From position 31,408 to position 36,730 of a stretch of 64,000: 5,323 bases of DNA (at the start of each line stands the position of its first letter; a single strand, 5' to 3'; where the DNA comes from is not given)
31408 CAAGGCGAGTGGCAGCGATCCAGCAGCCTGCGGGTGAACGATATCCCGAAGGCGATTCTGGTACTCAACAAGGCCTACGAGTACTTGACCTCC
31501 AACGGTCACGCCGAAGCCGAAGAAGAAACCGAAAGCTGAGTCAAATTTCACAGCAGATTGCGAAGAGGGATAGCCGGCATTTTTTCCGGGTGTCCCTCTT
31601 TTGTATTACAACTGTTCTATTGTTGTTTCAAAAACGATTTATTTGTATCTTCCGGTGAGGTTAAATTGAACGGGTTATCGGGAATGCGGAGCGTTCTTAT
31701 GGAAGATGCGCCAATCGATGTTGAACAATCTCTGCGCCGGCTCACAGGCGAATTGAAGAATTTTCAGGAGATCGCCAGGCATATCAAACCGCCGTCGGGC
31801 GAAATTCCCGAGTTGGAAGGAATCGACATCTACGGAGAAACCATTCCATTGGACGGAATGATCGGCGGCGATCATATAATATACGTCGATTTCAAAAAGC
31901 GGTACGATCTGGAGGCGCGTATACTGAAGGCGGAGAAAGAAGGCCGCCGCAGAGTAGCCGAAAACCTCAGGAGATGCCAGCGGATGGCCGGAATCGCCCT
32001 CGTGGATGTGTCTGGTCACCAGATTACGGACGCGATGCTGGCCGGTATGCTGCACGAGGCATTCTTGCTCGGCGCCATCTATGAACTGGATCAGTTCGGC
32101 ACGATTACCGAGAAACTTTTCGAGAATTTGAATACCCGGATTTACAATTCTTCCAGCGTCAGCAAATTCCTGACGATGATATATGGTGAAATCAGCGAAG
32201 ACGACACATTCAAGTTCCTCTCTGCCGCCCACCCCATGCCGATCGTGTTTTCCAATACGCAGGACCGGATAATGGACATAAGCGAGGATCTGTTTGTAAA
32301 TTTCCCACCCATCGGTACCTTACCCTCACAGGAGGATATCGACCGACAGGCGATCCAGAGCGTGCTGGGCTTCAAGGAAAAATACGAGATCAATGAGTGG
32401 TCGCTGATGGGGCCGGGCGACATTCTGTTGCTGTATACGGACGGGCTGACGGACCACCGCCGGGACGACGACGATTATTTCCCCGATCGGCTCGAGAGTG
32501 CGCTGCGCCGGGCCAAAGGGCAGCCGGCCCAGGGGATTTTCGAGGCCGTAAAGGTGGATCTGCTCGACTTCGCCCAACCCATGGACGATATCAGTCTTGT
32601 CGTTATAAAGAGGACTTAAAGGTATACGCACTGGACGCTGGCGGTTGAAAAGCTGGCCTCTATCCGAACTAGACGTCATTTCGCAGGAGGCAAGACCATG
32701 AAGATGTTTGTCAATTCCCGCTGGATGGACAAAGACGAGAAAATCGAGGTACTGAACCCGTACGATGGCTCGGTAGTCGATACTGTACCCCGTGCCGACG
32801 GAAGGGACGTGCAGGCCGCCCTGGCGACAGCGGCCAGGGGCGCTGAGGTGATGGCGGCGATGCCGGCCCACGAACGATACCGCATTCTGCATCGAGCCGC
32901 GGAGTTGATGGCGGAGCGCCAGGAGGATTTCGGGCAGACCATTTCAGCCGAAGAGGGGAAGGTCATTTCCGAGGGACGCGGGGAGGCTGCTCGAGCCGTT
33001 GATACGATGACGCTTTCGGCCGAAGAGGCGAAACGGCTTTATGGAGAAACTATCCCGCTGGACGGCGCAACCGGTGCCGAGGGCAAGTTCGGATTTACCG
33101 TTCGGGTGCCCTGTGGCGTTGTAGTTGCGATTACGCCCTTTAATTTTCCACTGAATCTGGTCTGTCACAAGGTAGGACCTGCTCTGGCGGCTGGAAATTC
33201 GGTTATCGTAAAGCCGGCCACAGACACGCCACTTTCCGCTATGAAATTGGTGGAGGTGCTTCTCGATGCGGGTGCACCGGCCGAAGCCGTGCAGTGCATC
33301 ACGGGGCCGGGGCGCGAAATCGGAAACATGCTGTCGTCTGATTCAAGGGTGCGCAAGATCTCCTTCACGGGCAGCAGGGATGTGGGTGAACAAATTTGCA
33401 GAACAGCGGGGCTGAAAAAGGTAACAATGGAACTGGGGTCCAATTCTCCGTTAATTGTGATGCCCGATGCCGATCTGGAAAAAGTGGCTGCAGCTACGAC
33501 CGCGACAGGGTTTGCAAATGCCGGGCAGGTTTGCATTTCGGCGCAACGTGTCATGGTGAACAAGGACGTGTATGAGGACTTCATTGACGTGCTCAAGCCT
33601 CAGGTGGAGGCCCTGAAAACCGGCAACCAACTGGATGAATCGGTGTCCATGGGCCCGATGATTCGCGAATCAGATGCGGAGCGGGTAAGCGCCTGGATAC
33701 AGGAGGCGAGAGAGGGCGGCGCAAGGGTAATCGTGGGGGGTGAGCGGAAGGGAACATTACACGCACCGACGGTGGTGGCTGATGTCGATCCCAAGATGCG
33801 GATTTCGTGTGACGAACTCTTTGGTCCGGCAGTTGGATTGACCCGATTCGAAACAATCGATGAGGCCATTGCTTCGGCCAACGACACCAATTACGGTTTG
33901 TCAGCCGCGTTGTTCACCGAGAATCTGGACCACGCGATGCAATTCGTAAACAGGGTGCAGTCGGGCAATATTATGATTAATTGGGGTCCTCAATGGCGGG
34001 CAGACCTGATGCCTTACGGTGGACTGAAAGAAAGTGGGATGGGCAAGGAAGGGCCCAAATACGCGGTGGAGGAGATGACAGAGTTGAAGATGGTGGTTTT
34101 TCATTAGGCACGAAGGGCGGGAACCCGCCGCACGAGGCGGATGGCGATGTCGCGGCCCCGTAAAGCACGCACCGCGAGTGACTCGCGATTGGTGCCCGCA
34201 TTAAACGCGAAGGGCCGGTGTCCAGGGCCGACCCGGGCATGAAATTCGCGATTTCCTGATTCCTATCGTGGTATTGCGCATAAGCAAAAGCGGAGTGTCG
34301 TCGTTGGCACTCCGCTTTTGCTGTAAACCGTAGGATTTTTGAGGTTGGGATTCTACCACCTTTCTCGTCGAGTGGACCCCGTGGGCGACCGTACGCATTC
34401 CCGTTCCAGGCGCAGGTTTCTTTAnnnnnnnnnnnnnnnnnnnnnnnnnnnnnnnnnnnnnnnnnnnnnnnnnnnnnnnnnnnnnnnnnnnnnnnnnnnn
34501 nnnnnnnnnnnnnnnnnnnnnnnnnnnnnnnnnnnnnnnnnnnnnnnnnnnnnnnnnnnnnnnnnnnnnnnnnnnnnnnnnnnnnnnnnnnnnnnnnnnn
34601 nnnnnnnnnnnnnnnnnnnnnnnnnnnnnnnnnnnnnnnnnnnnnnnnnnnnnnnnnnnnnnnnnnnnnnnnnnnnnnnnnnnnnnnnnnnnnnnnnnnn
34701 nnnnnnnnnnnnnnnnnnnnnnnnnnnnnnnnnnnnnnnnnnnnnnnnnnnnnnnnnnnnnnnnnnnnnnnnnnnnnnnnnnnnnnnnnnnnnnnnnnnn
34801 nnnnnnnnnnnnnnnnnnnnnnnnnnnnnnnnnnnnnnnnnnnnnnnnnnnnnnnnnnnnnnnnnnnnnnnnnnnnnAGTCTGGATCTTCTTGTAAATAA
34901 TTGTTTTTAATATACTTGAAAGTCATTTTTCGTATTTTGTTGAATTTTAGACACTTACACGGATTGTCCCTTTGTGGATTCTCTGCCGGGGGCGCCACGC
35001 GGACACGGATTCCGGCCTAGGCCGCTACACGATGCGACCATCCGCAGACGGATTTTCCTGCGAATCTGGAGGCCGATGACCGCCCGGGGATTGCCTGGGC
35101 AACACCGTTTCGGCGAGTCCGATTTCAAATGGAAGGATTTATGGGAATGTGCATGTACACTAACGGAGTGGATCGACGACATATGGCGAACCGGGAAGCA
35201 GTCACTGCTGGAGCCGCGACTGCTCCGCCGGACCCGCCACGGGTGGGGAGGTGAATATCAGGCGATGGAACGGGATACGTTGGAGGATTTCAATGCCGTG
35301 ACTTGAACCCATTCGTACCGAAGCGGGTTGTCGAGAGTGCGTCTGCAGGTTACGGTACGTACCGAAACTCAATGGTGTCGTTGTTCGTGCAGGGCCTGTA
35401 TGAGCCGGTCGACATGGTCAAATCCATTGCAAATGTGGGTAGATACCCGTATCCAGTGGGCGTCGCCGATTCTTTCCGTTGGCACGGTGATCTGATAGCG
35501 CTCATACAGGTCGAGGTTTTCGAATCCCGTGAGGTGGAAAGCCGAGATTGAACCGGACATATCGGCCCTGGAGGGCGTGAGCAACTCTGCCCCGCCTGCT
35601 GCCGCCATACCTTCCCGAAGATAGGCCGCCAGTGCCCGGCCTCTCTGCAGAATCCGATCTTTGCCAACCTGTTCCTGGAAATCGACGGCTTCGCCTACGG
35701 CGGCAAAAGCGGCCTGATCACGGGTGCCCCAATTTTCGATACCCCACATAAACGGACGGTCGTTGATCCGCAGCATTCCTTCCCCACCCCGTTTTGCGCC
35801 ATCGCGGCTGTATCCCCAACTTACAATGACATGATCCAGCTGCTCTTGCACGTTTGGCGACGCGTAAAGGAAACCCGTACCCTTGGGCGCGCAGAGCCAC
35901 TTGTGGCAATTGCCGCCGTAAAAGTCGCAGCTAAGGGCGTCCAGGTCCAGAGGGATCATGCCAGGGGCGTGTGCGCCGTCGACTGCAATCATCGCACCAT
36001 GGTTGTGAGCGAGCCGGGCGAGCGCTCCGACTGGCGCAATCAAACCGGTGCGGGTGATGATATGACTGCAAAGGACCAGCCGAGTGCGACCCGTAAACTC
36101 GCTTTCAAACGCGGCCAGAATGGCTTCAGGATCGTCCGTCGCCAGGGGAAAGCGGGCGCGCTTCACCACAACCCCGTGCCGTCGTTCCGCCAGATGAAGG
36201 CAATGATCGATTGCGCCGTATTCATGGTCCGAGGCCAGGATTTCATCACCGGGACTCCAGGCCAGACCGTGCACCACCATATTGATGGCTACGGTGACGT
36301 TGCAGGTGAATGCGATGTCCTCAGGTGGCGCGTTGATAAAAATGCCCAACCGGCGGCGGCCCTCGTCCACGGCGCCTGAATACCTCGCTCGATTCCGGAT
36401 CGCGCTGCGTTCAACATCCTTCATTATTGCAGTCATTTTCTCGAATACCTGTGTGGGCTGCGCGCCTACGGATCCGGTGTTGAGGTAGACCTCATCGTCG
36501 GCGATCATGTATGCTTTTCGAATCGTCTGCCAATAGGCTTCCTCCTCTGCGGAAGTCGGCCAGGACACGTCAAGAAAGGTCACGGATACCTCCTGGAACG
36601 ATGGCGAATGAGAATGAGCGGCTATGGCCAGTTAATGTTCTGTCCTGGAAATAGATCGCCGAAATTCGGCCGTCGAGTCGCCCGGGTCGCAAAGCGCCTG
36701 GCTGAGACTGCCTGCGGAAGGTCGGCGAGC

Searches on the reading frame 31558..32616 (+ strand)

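Call 30: search_protein_families(library=pfam, max_evalue=0.000001, proteins=[window:31558-32616:+])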
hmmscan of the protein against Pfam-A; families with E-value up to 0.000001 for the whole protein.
window:31558-32616:+ (353 aa): 1 family
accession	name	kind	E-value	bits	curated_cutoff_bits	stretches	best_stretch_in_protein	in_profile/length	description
PF07228.17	SpoIIE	-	1.4e-25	90.8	25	1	145-352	6-191/192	Stage II sporulation protein E (SpoIIE)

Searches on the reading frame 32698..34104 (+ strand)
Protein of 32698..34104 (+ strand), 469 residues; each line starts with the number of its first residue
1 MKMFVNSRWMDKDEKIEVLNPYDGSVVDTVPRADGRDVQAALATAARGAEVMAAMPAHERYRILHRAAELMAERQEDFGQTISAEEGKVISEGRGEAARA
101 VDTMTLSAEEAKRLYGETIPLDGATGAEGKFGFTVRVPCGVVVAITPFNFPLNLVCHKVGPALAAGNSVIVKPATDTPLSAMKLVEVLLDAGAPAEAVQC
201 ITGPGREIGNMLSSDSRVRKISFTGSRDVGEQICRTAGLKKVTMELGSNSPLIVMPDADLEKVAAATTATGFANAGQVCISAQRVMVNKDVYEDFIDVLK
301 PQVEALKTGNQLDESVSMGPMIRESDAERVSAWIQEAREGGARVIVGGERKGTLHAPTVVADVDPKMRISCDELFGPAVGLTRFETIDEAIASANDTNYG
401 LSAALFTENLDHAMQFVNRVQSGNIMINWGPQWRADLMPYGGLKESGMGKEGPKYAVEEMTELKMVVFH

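Call 10: search_protein_families(library=ncbifam, max_evalue=0.00001, proteins=[window:32698-34104:+])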
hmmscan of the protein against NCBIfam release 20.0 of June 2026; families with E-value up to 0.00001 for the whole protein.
window:32698-34104:+ (469 aa): 45 families (the best 25 are shown)
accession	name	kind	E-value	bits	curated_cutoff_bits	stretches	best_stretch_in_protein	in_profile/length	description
NF040648.1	lactal_redase_Meth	equivalog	2.7e-157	524.5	650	1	3-469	1-463/463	lactaldehyde dehydrogenase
NF047626.1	SulfactDhSafD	equivalog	2.7e-120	402.5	700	1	16-467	3-453/454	sulfoacetaldehyde dehydrogenase SafD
TIGR01780.1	SSADH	subfamily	1.9e-118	396.2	646.35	1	18-464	1-448/448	succinate-semialdehyde dehydrogenase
TIGR03250.1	PhnAcAld_DH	equivalog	7.6e-117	390.8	635.65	1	7-466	10-468/472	phosphonoacetaldehyde dehydrogenase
NF009725.0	PRK13252.1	equivalog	3e-115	385.4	593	1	3-467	9-478/488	betaine-aldehyde dehydrogenase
NF008415.0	PRK11241.1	equivalog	2.8e-111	372.6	828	1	3-466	13-478/482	NADP-dependent succinate-semialdehyde dehydrogenase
TIGR01804.1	BADH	equivalog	8e-111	370.8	668.6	1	7-464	4-467/467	betaine-aldehyde dehydrogenase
NF042993.1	AlphKGSA_gudD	equivalog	8.7e-108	361.1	770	1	3-467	6-479/481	alpha-ketoglutaric semialdehyde dehydrogenase GucD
NF006916.0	PRK09407.1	equivalog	1e-105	354.4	521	1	11-466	31-490/526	succinic semialdehyde dehydrogenase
NF040869.1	G3PDH_Arch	equivalog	1.1e-104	351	780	1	2-468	21-491/502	NADP-dependent glyceraldehyde-3-phosphate dehydrogenase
NF010000.0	PRK13473.1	subfamily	1.4e-102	343.8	615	1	2-468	4-472/475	aminobutyraldehyde dehydrogenase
TIGR02299.1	HpaE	equivalog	3.3e-102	342.6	638.35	1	2-467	2-475/488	5-carboxymethyl-2-hydroxymuconate semialdehyde dehydrogenase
NF052305.1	DioxValDhHalo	equivalog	6e-101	338.7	750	1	3-447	7-458/483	2,5-dioxovalerate dehydrogenase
NF045735.1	PaDhStyDPseudo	equivalog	1.1e-98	331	850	1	2-468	4-481/483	phenylacetaldehyde dehydrogenase StyD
NF045736.1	PaDhStyDRhodo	equivalog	1.2e-96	324.2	800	1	2-466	4-475/479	phenylacetaldehyde dehydrogenase StyD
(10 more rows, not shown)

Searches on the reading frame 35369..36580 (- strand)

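Call 30: search_protein_families(library=pfam, max_evalue=0.000001, proteins=[window:35369-36580:-])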
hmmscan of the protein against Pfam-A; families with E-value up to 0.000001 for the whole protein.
window:35369-36580:- (403 aa): 1 family
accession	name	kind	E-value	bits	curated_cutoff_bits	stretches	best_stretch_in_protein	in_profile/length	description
PF00266.25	Aminotran_5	-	1.3e-42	146.6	21.5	1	35-358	5-324/371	Aminotransferase class-V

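Call 56: search_protein_families(library=ncbifam, max_evalue=0.00001, proteins=[window:35369-36580:-])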
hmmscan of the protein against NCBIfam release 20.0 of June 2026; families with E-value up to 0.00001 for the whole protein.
window:35369-36580:- (403 aa): 22 families
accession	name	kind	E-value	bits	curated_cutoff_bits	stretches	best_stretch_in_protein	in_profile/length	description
TIGR01979.1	sufS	subfamily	5.4e-38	130.9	475.1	1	29-401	18-399/403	SufS family cysteine desulfurase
NF051467.1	peri_mod_PvdN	equivalog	1.3e-29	103.2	650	1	11-399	34-423/425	pyoverdine-tailoring periplasmic protein PvdN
NF041166.1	f2_encap_cargo1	exception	6e-26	91.7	800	1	41-359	257-570/623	family 2A encapsulin nanocompartment cargo protein cysteine desulfurase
TIGR01977.1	am_tr_V_EF2568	hypoth_equivalog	3.2e-25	88.9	377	1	40-354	11-315/376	cysteine desulfurase family protein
NF040779.1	Sec_lyase_SclA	exception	8.8e-22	77.5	525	1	31-327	1-289/378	selenocysteine lyase SclA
TIGR01976.1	am_tr_V_VC1184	hypoth_equivalog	2.6e-21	76.4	352.35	1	28-251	17-242/401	cysteine desulfurase-like protein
NF006791.0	PRK09295.1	equivalog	5.4e-21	75.1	661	1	31-357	25-346/406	cysteine desulfurase SufS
NF008126.0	PRK10874.1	equivalog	5.3e-20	71.9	607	1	25-357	15-340/401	cysteine desulfurase CsdA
TIGR03392.1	FeS_syn_CsdA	equivalog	6e-19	68.5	493.6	1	26-248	13-239/398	cysteine desulfurase CsdA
TIGR03402.1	FeS_nifS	equivalog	1.9e-17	63.1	530.75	1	31-244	1-214/379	cysteine desulfurase NifS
NF010611.0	PRK14012.1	equivalog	7.6e-15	54.7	548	1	31-244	7-224/406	IscS subfamily cysteine desulfurase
TIGR02006.1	IscS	equivalog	3.2e-13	49.5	643.2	1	32-259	6-235/402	IscS subfamily cysteine desulfurase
TIGR04343.1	egtE_PLP_lyase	equivalog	6.6e-12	44.9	400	1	70-253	55-228/370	ergothioneine biosynthesis PLP-dependent enzyme EgtE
TIGR01814.1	kynureninase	equivalog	1.3e-11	44.1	246.4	1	12-399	5-397/400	kynureninase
TIGR03301.1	PhnW-AepZ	equivalog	8.8e-11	41.8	360.8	1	167-241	127-201/355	2-aminoethylphosphonate aminotransferase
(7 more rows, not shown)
